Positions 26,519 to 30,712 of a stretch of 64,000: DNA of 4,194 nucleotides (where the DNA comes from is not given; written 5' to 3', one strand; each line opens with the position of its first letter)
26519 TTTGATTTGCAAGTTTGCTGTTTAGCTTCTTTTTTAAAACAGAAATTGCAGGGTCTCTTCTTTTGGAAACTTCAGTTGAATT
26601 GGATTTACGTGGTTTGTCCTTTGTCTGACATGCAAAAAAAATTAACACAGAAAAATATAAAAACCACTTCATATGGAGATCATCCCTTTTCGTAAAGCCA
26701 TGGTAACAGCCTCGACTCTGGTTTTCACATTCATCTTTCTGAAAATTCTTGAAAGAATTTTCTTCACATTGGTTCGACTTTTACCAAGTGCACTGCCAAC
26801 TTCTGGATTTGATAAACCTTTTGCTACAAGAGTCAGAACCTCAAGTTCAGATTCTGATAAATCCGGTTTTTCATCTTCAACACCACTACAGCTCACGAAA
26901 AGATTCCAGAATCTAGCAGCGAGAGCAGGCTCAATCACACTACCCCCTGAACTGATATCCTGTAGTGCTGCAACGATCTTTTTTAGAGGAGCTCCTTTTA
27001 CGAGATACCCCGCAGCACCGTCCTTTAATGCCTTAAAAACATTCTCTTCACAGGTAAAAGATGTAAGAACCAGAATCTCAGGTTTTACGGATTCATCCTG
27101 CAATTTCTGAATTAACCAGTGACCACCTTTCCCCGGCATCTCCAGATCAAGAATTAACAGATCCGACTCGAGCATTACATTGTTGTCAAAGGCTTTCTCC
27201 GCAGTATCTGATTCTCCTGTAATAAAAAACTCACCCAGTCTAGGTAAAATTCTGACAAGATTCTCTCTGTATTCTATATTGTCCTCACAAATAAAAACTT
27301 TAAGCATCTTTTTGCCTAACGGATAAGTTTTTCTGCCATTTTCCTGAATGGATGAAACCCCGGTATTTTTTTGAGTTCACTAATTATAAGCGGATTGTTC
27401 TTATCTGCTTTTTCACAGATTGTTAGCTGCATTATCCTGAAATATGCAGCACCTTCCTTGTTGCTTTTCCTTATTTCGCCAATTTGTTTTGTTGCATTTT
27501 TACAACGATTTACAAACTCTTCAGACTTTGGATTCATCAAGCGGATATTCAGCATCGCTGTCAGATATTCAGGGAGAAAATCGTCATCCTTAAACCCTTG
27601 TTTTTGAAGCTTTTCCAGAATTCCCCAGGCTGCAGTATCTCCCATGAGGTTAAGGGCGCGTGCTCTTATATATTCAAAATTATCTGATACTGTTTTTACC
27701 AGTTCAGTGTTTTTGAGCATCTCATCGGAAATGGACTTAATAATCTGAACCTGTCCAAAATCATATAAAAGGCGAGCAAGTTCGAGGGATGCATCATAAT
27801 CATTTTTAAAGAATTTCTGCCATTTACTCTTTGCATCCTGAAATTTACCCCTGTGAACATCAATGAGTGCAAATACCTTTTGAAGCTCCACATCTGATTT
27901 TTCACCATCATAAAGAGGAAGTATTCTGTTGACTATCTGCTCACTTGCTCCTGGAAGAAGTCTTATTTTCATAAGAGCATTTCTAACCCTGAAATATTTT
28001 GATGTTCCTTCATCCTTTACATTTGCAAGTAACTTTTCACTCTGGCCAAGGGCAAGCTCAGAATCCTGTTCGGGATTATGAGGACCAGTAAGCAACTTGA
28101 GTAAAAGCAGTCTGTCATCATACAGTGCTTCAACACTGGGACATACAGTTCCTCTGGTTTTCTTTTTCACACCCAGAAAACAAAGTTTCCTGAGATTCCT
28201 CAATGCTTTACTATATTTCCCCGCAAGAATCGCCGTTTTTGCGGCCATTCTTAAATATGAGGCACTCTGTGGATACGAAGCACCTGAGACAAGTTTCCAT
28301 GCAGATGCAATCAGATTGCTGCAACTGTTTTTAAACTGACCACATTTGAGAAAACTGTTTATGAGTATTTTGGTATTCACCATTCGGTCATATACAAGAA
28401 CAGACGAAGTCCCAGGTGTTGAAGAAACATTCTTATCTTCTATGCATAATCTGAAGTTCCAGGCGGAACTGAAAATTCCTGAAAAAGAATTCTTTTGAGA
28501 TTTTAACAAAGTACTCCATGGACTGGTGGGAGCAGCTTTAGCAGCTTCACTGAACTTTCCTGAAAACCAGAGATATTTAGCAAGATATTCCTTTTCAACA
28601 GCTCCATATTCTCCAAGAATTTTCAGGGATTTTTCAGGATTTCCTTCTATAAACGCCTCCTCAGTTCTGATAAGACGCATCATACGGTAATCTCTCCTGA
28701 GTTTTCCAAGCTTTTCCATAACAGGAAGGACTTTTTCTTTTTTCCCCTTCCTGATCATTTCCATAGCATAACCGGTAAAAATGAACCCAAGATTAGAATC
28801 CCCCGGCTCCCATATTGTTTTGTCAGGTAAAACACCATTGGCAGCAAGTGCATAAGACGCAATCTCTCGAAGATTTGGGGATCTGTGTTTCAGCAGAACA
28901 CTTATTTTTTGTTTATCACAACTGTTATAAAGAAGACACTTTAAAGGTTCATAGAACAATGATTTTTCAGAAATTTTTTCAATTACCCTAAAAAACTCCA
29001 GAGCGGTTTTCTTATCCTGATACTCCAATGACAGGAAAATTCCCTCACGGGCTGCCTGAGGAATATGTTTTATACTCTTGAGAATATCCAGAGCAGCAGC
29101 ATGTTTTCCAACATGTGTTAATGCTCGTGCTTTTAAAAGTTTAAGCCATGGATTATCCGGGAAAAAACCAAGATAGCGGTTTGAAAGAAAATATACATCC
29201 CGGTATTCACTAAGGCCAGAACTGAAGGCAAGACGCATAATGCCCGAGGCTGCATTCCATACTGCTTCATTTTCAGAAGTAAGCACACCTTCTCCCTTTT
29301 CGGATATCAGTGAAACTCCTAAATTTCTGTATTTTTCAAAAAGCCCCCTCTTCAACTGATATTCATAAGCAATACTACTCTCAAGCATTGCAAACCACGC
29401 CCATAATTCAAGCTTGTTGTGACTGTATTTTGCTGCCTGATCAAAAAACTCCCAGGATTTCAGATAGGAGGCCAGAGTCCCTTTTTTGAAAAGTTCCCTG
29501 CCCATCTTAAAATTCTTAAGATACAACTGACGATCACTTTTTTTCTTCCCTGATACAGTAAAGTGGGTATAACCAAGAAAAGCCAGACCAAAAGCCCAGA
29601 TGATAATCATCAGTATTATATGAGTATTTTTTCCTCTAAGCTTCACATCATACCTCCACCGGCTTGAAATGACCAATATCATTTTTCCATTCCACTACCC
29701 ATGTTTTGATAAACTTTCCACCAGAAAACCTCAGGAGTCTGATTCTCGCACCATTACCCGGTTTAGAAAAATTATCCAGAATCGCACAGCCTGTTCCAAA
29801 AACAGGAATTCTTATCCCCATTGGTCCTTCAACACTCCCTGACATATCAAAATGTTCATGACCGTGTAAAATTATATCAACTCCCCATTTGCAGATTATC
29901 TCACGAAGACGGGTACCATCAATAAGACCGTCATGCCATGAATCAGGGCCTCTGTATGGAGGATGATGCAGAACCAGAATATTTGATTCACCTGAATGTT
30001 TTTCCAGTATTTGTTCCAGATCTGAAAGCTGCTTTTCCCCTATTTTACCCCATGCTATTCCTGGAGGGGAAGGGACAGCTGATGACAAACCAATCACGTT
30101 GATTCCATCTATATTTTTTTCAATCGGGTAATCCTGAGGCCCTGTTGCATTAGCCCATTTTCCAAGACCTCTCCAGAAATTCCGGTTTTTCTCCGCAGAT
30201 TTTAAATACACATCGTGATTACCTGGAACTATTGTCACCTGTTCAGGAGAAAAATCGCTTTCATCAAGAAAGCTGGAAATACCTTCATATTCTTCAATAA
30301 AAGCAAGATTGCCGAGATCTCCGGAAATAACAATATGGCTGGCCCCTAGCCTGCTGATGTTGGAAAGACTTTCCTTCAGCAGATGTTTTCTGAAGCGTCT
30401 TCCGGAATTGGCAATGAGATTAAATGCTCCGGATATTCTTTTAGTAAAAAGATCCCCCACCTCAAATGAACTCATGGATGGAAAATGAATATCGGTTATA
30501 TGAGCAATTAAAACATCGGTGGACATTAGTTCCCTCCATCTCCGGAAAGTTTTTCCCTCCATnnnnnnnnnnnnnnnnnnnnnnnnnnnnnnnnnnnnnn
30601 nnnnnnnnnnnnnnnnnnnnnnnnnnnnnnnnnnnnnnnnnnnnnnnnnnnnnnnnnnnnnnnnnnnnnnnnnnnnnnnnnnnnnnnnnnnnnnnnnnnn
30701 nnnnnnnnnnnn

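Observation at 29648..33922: Dikinase / MEMO1 / CDP-alcohol phosphatidyltransferase / metallophosphoesterase module looks like an uncharacterised head-group biosynthesis pathway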

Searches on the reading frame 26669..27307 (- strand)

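Call 4: search_protein_families(library=pfam, proteins=[window:26669-27307:-], max_evalue=0.01)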
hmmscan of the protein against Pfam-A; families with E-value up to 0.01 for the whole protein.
window:26669-27307:- (212 aa): 5 families
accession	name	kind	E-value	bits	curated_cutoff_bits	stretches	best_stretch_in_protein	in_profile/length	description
PF00072.30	Response_reg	-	4.9e-16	59.3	30.2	1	4-115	1-110/111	Response regulator receiver domain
PF00196.25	GerE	-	1.1e-13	51.1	23.5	1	150-204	3-57/57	Bacterial regulatory proteins, luxR family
PF08281.18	Sigma70_r4_2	-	0.00014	21.8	25.7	1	150-192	11-54/54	Sigma-70, region 4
PF04545.22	Sigma70_r4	-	0.0033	17.3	24.1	1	150-192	5-48/50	Sigma-70, region 4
PF13384.12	HTH_23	-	0.0061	16.8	24.6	0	155-187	8-40/50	Homeodomain-like domain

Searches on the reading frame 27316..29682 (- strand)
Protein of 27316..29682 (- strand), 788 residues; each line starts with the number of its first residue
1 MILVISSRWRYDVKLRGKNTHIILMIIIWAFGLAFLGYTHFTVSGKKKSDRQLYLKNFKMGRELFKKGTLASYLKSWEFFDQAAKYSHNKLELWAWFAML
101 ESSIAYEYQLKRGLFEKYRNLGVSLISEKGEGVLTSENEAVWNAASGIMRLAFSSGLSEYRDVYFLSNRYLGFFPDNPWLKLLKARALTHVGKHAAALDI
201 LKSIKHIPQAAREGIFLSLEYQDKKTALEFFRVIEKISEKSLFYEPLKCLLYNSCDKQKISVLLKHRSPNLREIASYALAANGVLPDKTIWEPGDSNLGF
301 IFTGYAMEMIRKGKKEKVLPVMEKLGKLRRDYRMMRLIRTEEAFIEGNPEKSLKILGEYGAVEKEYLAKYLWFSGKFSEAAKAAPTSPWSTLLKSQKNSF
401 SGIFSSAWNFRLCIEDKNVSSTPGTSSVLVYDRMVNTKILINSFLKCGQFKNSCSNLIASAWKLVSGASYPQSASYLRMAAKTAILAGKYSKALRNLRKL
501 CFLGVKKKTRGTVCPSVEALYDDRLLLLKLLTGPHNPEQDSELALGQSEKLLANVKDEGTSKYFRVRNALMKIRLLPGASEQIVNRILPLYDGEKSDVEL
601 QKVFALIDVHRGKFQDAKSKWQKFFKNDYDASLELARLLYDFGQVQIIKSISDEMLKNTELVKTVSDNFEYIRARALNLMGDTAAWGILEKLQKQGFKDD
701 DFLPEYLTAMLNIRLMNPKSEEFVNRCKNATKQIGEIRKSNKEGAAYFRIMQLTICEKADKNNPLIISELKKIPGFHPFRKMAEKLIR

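Call 4: search_protein_families(library=pfam, proteins=[window:27316-29682:-], max_evalue=0.01)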
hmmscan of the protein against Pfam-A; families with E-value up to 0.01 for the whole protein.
window:27316-29682:- (788 aa): 3 families
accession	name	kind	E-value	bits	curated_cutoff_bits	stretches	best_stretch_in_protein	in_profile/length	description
PF14559.12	TPR_19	-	2.7e-05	24.9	25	0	174-205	21-52/68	Tetratricopeptide repeat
PF13424.12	TPR_12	-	0.0043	17.7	30.1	0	460-499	31-70/77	Tetratricopeptide repeat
PF12895.13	ANAPC3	-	0.007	17.1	27.2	0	159-205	4-50/82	Anaphase-promoting complex, cyclosome, subunit 3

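Call 5: search_protein_families(library=ncbifam, proteins=[window:27316-29682:-], max_evalue=0.01)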
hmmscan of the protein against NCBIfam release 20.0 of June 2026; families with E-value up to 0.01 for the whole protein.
window:27316-29682:- (788 aa): 0 families

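Call 77: search_protein_families(library=padloc, proteins=[window:27316-29682:-], max_evalue=0.001)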
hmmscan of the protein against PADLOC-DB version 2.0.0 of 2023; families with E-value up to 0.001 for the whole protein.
window:27316-29682:- (788 aa): 0 families

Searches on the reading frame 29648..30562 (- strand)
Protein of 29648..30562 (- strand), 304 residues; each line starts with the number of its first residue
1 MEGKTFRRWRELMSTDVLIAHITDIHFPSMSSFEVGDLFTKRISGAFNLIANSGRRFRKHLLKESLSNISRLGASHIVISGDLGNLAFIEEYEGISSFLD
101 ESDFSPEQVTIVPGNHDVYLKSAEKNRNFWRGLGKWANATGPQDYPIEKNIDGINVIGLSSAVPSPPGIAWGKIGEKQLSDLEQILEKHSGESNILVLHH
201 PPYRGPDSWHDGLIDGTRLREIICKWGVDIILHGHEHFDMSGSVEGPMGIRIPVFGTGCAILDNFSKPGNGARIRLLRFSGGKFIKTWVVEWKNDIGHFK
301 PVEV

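Call 4: search_protein_families(library=pfam, proteins=[window:29648-30562:-], max_evalue=0.01)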
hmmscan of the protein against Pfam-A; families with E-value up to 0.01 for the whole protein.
window:29648-30562:- (304 aa): 2 families
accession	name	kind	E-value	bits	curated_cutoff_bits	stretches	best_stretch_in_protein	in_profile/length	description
PF00149.33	Metallophos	-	2.3e-13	51.4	21.5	1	19-237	3-189/191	Calcineurin-like phosphoesterase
PF12850.12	Metallophos_2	-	0.00024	21.6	27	1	60-237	14-117/154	Calcineurin-like phosphoesterase superfamily domain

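Call 5: search_protein_families(library=ncbifam, proteins=[window:29648-30562:-], max_evalue=0.01)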
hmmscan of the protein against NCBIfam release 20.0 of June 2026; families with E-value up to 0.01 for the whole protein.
window:29648-30562:- (304 aa): 5 families
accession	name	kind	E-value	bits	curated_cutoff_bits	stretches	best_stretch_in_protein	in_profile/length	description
NF053862.1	DS9_1_antiphage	equivalog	1.2e-15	57.3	420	2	17-126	194-297/486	anti-phage phosphoesterase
NF053861.1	DS8_antiphage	equivalog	2.9e-09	35.2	790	1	61-128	21-95/994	anti-phage protein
NF008359.0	PRK11148.1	equivalog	1e-08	35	225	1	168-246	133-214/275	3',5'-cyclic-AMP phosphodiesterase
NF050112.1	PhdiestSpdARhizob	equivalog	4.2e-08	33.2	400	1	72-246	38-207/264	2', 3'cyclic nucleotide phosphodiesterase SpdA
TIGR00024.1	SbcD_rel_arch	hypoth_equivalog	0.00041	20.1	115.2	1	60-124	44-106/224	putative phosphoesterase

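Call 43: search_solved_structures(query=window:29648-30526:-, max_evalue=0.01)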
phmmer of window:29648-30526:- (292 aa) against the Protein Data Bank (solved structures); distinct sequences matched with E-value up to 0.01: 5.
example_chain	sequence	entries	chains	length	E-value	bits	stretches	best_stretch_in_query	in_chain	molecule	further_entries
2hy1_A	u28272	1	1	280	6.3e-05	25.5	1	57-247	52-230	Rv0805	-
3ib7_A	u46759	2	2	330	9.9e-05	24.9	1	57-247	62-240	Icc protein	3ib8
2hyp_A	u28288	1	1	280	0.00012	24.6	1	100-247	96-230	Hypothetical protein RV0805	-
2hyo_A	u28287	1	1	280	0.00022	23.7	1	128-247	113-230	Rv0805N97A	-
2xmo_A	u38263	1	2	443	0.0027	20.2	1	10-109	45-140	LMO2642 PROTEIN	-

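Call 77: search_protein_families(library=padloc, proteins=[window:29648-30526:-], max_evalue=0.001)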
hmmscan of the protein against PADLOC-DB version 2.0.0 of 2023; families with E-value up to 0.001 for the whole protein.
window:29648-30526:- (292 aa): 2 families
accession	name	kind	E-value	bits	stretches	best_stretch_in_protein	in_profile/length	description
PDLC04908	PDC-S10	-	2.1e-08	31.7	1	62-227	30-184/223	-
PDLC00736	Effector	-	0.00075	16.5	0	44-117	22-97/561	Endonuclease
